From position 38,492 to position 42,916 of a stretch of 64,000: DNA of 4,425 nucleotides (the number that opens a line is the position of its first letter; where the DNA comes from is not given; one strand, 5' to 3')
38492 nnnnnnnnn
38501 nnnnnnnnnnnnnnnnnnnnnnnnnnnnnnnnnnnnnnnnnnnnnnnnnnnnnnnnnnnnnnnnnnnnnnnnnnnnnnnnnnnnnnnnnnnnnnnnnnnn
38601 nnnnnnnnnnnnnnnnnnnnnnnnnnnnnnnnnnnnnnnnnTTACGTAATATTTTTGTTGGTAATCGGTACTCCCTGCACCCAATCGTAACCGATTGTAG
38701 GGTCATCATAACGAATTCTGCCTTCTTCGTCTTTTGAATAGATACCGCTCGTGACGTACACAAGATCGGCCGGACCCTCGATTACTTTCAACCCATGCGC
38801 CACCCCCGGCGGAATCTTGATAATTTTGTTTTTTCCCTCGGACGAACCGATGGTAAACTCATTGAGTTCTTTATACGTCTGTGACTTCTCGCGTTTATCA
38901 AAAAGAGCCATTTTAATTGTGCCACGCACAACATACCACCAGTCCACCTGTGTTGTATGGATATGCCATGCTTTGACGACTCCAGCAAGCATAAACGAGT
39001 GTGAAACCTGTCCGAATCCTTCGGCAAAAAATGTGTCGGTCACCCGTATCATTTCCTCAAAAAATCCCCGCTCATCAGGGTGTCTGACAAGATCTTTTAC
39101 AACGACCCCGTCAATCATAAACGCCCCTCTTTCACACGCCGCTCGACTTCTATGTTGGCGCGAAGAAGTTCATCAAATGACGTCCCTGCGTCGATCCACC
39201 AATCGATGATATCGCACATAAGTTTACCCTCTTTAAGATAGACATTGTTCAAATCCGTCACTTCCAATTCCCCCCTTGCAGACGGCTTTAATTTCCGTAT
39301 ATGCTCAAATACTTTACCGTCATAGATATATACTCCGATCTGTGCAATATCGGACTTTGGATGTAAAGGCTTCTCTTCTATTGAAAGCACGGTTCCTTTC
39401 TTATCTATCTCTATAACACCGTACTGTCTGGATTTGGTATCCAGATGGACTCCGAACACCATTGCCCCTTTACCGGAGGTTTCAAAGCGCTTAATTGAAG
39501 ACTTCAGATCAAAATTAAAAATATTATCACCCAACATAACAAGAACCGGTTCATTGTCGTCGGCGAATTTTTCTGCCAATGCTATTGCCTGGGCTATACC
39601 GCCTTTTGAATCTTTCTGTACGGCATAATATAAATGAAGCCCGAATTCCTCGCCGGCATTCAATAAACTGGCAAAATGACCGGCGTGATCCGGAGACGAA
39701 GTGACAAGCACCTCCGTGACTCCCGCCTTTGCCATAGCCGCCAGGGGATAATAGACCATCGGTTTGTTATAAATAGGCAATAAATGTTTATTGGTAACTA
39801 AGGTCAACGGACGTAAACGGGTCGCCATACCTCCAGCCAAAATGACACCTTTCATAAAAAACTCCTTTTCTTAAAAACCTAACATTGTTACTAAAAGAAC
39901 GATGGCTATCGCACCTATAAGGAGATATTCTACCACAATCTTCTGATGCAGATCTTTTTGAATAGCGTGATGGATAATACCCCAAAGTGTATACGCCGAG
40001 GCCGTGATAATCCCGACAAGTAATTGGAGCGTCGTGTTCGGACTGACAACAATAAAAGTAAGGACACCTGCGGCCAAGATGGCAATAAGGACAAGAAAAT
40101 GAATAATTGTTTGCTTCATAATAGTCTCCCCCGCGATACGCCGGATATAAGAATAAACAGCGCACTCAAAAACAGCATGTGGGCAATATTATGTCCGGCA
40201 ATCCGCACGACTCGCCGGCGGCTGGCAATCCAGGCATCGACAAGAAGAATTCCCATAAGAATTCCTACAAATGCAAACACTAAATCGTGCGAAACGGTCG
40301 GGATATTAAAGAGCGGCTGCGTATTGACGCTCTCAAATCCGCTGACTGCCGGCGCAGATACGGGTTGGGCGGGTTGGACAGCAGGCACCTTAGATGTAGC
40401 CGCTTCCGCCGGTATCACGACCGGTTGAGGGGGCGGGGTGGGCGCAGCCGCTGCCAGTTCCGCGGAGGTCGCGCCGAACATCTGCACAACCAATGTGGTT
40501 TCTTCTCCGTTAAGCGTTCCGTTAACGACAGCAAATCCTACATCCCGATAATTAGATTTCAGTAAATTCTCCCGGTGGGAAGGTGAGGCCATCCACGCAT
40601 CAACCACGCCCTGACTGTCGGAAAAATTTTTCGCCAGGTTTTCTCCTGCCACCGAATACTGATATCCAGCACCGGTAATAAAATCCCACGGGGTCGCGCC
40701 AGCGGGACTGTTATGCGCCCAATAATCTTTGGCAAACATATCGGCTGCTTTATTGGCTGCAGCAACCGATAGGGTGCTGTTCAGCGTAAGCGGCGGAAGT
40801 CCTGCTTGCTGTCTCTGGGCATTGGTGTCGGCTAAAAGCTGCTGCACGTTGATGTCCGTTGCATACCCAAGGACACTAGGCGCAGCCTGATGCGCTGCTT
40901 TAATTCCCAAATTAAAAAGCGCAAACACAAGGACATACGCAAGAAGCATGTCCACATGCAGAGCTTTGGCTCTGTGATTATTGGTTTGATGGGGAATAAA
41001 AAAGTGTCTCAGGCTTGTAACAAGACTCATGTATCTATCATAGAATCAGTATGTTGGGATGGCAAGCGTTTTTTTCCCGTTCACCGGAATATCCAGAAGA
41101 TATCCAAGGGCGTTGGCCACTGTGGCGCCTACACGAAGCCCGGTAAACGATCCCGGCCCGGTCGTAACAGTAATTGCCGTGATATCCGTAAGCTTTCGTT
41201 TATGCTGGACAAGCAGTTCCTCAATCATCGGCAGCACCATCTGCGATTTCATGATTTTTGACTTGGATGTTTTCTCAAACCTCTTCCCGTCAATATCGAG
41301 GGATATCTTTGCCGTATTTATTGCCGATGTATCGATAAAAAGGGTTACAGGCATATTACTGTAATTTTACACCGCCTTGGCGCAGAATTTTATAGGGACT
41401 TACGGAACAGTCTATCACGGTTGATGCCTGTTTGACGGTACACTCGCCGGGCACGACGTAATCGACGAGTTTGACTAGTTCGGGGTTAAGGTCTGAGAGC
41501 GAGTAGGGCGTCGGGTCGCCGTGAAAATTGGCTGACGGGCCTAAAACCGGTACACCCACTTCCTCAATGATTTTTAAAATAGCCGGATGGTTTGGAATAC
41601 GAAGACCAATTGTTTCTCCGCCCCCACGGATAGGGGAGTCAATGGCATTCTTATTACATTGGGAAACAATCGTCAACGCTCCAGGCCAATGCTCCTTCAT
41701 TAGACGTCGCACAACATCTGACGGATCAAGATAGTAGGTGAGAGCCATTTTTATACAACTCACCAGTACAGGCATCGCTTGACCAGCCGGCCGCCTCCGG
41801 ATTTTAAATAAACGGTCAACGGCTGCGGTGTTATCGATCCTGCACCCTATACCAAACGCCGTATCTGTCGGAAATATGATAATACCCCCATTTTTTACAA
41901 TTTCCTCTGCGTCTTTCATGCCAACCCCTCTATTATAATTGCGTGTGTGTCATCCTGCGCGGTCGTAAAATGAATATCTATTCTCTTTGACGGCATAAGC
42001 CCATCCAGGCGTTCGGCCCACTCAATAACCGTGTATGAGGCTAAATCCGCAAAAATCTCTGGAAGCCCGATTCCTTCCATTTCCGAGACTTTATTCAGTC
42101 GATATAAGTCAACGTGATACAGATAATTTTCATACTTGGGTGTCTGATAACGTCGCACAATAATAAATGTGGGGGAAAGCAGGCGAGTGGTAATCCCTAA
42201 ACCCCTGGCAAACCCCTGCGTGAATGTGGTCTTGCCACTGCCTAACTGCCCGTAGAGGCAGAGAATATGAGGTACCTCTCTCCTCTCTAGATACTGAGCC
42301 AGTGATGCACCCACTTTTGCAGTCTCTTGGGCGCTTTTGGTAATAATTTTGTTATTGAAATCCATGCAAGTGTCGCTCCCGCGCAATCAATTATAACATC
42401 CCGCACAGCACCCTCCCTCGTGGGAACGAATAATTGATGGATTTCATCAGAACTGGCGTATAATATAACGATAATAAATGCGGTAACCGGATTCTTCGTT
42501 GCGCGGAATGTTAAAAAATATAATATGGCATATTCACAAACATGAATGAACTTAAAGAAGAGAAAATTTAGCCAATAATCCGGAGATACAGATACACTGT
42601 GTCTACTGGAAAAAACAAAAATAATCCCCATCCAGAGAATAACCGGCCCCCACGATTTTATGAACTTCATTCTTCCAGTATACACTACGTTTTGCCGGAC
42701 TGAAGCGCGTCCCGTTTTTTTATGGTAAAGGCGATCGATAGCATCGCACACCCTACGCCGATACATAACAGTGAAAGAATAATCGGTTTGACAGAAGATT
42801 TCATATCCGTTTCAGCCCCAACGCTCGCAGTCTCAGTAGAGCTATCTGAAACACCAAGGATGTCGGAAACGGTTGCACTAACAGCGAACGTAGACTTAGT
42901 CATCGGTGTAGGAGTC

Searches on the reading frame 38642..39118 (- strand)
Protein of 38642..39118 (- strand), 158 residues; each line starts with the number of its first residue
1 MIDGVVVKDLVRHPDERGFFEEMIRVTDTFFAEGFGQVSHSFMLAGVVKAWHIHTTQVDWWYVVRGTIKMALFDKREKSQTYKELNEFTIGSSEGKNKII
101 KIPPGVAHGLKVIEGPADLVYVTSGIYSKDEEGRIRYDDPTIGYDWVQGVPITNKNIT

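Call 37: search_protein_families(library=pfam, proteins=[window:38642-39118:-], max_evalue=0.0001)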
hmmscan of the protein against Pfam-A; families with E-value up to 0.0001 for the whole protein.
window:38642-39118:- (158 aa): 2 families
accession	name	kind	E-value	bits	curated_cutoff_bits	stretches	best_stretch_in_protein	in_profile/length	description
PF00908.23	dTDP_sugar_isom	-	1.1e-24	87.5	27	1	2-150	4-153/168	dTDP-4-dehydrorhamnose 3,5-epimerase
PF14667.12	Polysacc_synt_C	-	3.4e-09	37.2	28.7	1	13-120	1-94/111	Polysaccharide biosynthesis C-terminal domain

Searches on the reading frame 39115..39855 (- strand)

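Call 37: search_protein_families(library=pfam, proteins=[window:39115-39855:-], max_evalue=0.0001)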
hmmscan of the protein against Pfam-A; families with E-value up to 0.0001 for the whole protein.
window:39115-39855:- (246 aa): 2 families
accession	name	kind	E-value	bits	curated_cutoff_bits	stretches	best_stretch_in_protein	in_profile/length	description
PF00483.29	NTP_transferase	-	2.1e-56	191.7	21.2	1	2-237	1-242/245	Nucleotidyl transferase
PF12804.13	NTP_transf_3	-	3.6e-12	47.2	27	1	3-131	1-118/160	MobA-like NTP transferase domain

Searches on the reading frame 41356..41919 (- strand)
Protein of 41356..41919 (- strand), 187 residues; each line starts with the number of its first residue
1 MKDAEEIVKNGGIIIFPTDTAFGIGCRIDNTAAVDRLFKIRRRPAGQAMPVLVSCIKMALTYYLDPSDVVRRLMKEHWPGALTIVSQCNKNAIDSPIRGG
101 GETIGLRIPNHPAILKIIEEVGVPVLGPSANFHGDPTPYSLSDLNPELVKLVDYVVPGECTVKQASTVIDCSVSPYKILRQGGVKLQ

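Call 37: search_protein_families(library=pfam, proteins=[window:41356-41919:-], max_evalue=0.0001)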
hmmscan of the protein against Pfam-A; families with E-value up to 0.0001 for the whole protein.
window:41356-41919:- (187 aa): 1 family
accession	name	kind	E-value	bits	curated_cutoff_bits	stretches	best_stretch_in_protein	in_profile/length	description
PF01300.24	Sua5_yciO_yrdC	-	4.4e-48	163.5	25.1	1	7-182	2-178/178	Telomere recombination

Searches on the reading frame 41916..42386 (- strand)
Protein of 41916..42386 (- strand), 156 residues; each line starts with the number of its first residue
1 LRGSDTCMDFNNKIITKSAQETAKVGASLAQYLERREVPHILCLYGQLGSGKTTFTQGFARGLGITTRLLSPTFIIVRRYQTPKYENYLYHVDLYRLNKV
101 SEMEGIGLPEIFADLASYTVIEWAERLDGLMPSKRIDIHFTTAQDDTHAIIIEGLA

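Call 84: search_protein_families(library=pfam, proteins=[window:41916-42386:-], max_evalue=0.0001)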
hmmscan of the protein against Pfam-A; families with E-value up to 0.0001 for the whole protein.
window:41916-42386:- (156 aa): 1 family
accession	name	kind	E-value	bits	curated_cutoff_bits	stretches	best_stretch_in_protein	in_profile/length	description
PF02367.23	TsaE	-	2.9e-36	124.7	26.6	1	17-146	2-124/128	Threonylcarbamoyl adenosine biosynthesis protein TsaE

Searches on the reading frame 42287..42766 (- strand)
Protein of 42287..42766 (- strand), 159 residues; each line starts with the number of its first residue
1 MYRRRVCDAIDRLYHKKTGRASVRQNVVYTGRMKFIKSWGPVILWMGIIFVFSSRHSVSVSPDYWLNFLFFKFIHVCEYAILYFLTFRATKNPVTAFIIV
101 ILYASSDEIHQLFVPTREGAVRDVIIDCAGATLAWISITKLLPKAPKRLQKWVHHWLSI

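Call 84: search_protein_families(library=pfam, proteins=[window:42287-42766:-], max_evalue=0.0001)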
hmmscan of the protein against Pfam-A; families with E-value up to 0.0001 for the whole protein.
window:42287-42766:- (159 aa): 1 family
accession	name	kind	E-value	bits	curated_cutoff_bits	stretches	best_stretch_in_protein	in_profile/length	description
PF04892.17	VanZ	-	6.8e-15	56.2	30.1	1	42-138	5-122/126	VanZ like family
